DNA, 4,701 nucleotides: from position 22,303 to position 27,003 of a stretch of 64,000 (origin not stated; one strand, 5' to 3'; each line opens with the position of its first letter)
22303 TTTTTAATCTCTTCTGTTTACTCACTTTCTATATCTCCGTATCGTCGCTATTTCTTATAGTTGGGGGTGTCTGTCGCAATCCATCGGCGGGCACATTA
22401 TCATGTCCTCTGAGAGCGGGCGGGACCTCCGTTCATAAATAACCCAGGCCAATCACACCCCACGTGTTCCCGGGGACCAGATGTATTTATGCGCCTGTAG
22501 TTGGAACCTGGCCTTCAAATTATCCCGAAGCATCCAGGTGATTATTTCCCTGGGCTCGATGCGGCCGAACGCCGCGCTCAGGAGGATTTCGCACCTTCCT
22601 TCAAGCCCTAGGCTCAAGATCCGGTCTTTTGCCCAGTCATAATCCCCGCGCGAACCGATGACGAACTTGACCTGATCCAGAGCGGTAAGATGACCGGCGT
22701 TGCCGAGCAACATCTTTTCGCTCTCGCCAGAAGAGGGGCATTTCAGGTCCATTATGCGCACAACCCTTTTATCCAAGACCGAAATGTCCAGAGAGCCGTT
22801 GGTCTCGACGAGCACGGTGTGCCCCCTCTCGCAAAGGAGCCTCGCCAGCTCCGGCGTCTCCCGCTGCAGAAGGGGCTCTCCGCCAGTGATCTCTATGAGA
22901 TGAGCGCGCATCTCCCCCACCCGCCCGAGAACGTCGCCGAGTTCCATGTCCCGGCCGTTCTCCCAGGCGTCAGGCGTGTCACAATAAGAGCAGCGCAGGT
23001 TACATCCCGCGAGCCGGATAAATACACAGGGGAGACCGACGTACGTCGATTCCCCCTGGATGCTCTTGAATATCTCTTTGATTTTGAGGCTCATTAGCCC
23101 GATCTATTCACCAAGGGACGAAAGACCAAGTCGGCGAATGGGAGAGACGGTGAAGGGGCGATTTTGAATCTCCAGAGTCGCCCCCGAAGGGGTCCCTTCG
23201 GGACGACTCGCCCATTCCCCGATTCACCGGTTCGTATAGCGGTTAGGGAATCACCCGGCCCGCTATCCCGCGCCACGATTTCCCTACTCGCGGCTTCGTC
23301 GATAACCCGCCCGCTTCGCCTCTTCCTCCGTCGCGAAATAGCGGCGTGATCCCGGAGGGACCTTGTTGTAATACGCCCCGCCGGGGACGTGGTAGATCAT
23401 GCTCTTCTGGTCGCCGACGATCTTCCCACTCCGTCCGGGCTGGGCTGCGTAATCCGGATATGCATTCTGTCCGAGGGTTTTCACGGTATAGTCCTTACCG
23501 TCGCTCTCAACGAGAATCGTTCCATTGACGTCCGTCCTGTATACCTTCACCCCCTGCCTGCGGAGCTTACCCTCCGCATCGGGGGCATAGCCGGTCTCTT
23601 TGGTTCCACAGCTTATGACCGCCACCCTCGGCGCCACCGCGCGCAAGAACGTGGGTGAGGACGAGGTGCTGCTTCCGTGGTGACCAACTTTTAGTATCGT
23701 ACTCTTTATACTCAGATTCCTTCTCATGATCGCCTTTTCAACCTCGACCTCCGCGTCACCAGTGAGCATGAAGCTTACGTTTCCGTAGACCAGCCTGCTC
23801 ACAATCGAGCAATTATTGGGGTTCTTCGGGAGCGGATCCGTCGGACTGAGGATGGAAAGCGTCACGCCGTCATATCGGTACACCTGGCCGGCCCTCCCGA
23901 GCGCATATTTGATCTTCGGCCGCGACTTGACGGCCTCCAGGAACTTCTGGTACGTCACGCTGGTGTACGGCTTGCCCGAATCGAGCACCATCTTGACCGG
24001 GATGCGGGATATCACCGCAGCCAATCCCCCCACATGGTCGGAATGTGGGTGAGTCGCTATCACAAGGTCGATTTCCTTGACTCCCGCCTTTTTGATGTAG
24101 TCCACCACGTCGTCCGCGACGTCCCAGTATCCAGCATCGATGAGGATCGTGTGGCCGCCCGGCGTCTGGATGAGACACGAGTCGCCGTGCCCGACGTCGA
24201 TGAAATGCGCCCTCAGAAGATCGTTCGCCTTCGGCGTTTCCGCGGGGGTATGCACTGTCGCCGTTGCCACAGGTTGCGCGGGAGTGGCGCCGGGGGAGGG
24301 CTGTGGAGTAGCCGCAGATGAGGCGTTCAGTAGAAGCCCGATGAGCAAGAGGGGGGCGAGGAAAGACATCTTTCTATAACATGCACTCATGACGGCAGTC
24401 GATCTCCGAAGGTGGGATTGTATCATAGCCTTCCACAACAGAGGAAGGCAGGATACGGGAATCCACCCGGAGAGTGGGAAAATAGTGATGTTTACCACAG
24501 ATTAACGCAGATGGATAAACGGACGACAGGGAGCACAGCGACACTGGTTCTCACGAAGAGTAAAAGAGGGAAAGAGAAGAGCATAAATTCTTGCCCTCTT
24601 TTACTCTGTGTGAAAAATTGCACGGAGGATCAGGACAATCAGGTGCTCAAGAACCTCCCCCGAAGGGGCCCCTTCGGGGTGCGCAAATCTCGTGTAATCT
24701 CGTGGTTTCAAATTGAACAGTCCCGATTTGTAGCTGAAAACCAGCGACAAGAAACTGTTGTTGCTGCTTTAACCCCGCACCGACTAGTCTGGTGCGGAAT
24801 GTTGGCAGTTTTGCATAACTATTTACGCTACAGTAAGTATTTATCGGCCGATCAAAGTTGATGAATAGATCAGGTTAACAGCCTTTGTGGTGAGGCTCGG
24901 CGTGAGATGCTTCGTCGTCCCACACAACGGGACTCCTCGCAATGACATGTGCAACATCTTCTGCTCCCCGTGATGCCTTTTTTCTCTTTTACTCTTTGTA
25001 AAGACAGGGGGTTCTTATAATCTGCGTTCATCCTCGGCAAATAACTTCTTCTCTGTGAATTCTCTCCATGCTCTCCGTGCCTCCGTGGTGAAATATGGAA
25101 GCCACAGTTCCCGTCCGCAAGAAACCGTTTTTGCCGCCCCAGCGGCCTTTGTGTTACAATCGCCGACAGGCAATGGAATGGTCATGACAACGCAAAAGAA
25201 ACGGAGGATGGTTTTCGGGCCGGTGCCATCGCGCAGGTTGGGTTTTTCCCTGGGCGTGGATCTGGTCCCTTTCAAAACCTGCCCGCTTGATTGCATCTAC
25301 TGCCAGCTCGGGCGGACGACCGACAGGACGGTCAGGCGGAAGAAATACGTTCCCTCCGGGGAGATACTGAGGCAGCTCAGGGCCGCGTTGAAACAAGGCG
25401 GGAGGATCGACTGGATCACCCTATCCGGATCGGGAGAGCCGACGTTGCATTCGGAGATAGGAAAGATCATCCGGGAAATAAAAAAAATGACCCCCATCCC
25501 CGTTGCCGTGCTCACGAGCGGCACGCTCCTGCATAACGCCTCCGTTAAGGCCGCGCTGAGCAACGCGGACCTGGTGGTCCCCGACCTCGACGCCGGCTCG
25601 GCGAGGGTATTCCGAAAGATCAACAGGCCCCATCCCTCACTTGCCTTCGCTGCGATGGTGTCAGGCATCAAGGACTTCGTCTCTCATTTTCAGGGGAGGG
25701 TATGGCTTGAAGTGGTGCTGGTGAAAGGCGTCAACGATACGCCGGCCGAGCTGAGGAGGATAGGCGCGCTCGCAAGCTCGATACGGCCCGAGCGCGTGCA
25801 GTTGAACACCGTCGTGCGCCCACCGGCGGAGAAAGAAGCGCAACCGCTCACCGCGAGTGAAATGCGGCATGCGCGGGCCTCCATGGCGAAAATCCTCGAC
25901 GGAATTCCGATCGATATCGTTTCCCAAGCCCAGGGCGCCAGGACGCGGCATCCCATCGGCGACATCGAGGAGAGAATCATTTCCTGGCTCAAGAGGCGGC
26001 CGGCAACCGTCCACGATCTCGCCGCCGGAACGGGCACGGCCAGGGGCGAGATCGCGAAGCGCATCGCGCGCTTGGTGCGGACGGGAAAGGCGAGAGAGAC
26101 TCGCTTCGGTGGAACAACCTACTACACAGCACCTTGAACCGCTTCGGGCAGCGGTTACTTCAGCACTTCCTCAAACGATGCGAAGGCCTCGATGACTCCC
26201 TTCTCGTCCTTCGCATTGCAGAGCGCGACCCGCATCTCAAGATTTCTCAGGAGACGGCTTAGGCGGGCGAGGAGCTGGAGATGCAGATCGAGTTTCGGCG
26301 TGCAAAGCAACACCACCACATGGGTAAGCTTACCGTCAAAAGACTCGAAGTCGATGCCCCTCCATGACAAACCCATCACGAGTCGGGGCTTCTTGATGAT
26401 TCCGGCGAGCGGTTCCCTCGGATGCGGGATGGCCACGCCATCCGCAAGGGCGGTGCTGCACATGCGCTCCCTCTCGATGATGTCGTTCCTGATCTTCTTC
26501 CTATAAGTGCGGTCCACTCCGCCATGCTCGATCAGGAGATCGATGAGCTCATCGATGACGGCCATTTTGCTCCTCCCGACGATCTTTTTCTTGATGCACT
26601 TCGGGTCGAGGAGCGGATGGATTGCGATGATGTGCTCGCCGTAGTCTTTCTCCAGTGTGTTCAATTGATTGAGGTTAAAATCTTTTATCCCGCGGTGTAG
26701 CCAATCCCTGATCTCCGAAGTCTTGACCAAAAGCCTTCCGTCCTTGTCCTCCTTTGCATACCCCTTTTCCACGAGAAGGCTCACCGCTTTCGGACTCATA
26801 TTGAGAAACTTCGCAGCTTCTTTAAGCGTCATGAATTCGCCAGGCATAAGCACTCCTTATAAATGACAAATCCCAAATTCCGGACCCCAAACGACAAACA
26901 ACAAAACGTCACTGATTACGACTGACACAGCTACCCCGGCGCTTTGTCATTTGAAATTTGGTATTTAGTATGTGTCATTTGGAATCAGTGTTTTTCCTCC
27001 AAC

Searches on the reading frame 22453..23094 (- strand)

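Call 36: search_protein_families(library=pfam, proteins=[window:22453-23094:-], max_evalue=0.00001)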
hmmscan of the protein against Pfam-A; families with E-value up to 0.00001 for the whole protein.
window:22453-23094:- (213 aa): 1 family
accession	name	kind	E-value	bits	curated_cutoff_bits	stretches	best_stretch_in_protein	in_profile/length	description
PF04055.27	Radical_SAM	-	5.5e-15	56.4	29.5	1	29-108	5-95/166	Radical SAM superfamily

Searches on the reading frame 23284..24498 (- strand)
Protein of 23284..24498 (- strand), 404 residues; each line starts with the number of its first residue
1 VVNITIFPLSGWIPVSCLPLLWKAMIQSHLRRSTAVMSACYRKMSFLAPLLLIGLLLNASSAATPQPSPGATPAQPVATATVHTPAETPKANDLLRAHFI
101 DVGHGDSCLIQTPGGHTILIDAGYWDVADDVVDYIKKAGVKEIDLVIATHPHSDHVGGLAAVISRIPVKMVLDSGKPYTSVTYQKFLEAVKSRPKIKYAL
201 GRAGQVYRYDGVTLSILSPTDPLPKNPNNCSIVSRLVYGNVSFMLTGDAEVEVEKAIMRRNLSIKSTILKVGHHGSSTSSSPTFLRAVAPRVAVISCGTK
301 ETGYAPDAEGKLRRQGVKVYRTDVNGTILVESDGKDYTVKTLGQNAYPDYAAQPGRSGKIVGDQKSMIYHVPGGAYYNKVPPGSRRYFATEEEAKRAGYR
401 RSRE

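Call 33: search_protein_families(library=pfam, proteins=[window:23284-24498:-], max_evalue=0.001)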
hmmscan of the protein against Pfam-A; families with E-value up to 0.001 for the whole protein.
window:23284-24498:- (404 aa): 3 families
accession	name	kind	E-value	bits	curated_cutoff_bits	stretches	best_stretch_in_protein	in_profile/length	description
PF00753.33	Lactamase_B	-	1.5e-21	77.7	22.7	1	102-298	3-195/196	Metallo-beta-lactamase superfamily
PF16661.11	Lactamase_B_6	-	3.2e-05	23.8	27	1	115-168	6-61/193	Metallo-beta-lactamase superfamily domain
PF12706.13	Lactamase_B_2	-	4.7e-05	23.5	27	1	116-164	1-52/200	Beta-lactamase superfamily domain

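Call 52: find_homologous_proteins(query=window:23284-24498:-, max_evalue=1e-30)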
Query window:23284-24498:- (404 aa): 3811 proteins with E <= 1e-30 among 8000 candidates; the best 120 are listed.
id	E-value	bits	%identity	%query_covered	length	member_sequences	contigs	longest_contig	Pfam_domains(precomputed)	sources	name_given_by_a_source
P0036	1.1e-243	826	100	91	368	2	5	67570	PF27542.1,PF23023.2,PF00753.34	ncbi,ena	-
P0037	8.5e-185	633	78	85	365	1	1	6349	PF12706.14,PF27542.1,PF00753.34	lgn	-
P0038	1.6e-181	622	76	91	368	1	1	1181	PF27542.1,PF23023.2,PF00753.34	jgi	-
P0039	5.9e-174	597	75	82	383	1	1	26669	PF27542.1,PF00753.34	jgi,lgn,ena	-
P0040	2.0e-171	589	74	82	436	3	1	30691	PF27542.1,PF16661.12,PF23023.2,PF00753.34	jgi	jgi:competence protein ComEC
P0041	9.7e-167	573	72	91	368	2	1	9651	PF27542.1,PF00753.34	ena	-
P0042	1.8e-165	569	82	76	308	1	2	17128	PF27542.1,PF23023.2,PF00753.34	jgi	jgi:competence protein ComEC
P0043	9.8e-165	567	72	82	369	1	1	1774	PF27542.1,PF23023.2,PF00753.34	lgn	-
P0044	1.8e-154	533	66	91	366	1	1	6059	PF27542.1,PF00753.34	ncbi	-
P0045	6.2e-150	518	76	76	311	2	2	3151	PF23023.2,PF00753.34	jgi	jgi:beta-lactamase superfamily II metal-dependent hydrolase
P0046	7.9e-146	504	74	75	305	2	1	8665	PF27542.1,PF00753.34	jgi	jgi:competence protein ComEC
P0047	3.2e-118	413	62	77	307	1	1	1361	PF12706.14,PF00753.34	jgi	jgi:competence protein ComEC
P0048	3.8e-117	410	54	89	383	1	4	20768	PF27542.1,PF00753.34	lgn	-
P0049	8.2e-93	330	49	76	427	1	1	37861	PF27542.1,PF00753.34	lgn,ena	-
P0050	2.9e-92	328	52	77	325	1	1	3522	PF12706.14,PF23023.2,PF00753.34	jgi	jgi:beta-lactamase superfamily II metal-dependent hydrolase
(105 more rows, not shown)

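Call 53: find_encoding_contigs(protein=P0036, flank=3000, max_places=6)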
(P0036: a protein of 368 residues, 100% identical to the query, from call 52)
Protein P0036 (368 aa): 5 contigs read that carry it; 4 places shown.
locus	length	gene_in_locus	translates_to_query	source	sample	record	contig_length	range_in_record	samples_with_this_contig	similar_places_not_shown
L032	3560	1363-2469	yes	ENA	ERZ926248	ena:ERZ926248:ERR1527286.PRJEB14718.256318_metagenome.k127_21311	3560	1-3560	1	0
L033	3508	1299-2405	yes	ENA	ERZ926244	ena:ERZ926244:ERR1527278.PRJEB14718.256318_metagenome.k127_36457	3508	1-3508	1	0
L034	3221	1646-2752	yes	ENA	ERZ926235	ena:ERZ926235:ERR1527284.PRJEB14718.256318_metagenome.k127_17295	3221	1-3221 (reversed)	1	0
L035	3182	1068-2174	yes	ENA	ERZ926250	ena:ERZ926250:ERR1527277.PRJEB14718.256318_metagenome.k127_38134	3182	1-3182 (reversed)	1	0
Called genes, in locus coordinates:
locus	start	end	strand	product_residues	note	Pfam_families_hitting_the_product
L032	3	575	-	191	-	?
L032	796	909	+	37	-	-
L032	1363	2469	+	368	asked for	PF00753:Lactamase_B, PF23023:Anti-Pycsar_Apyc1 (weak), PF27542:ArfC (weak)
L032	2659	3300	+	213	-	PF04055:Radical_SAM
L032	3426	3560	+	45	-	?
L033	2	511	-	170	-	?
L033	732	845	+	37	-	-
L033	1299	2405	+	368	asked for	PF00753:Lactamase_B, PF23023:Anti-Pycsar_Apyc1 (weak), PF27542:ArfC (weak)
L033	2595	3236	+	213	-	PF04055:Radical_SAM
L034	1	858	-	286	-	?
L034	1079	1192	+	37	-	-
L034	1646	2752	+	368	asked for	PF00753:Lactamase_B, PF23023:Anti-Pycsar_Apyc1 (weak), PF27542:ArfC (weak)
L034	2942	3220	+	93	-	?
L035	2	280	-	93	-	?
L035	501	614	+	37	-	-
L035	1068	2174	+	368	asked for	PF00753:Lactamase_B, PF23023:Anti-Pycsar_Apyc1 (weak), PF27542:ArfC (weak)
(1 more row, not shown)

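Call 54: find_encoding_contigs(protein=P0042, flank=4000, max_places=2)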
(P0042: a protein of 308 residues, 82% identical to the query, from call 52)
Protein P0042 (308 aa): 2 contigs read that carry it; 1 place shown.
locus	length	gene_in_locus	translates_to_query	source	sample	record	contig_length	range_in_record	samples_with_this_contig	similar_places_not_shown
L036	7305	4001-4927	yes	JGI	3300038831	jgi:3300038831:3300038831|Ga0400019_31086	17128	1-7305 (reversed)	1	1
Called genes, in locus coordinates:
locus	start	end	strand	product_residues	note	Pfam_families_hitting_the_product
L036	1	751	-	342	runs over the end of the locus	PF02655:ATP-grasp_3, PF07478:Dala_Dala_lig_C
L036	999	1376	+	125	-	PF01258:zf-dskA_traR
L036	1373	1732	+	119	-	-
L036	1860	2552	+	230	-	PF12728:HTH_17 (weak), PF00359:PTS_EIIA_2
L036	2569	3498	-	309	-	PF04055:Radical_SAM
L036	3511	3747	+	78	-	-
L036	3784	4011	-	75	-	-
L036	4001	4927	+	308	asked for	PF00753:Lactamase_B, PF23023:Anti-Pycsar_Apyc1 (weak), PF27542:ArfC (weak)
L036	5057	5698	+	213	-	PF04055:Radical_SAM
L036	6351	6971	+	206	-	-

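Call 55: find_encoding_contigs(protein=P0037, flank=4000, max_places=2)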
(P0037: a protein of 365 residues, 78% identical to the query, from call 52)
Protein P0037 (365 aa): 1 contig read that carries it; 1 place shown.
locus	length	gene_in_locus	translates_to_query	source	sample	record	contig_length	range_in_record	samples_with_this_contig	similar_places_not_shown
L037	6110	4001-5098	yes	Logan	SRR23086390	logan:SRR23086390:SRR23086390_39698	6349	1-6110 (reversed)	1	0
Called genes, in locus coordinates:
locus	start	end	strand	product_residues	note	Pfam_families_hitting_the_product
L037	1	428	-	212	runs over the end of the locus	-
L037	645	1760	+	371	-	-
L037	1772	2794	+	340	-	-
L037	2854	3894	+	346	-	-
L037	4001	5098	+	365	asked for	PF00753:Lactamase_B, PF12706:Lactamase_B_2 (faint), PF27542:ArfC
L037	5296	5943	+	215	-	PF13353:Fer4_12 (weak), PF04055:Radical_SAM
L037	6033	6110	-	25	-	?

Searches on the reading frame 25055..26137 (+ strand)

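Call 33: search_protein_families(library=pfam, proteins=[window:25055-26137:+], max_evalue=0.001)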
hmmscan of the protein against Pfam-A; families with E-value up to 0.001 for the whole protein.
window:25055-26137:+ (360 aa): 1 family
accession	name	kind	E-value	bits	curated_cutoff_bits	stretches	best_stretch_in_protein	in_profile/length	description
PF04055.27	Radical_SAM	-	1.1e-16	61.9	29.5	1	71-230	2-158/166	Radical SAM superfamily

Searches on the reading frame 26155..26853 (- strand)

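Call 36: search_protein_families(library=pfam, proteins=[window:26155-26853:-], max_evalue=0.00001)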
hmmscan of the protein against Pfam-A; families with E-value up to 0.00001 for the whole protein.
window:26155-26853:- (232 aa): 1 family
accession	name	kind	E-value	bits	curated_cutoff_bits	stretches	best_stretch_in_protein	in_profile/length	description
PF00359.27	PTS_EIIA_2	-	4.6e-24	85.5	27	1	81-225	2-142/144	Phosphoenolpyruvate-dependent sugar phosphotransferase system, EIIA 2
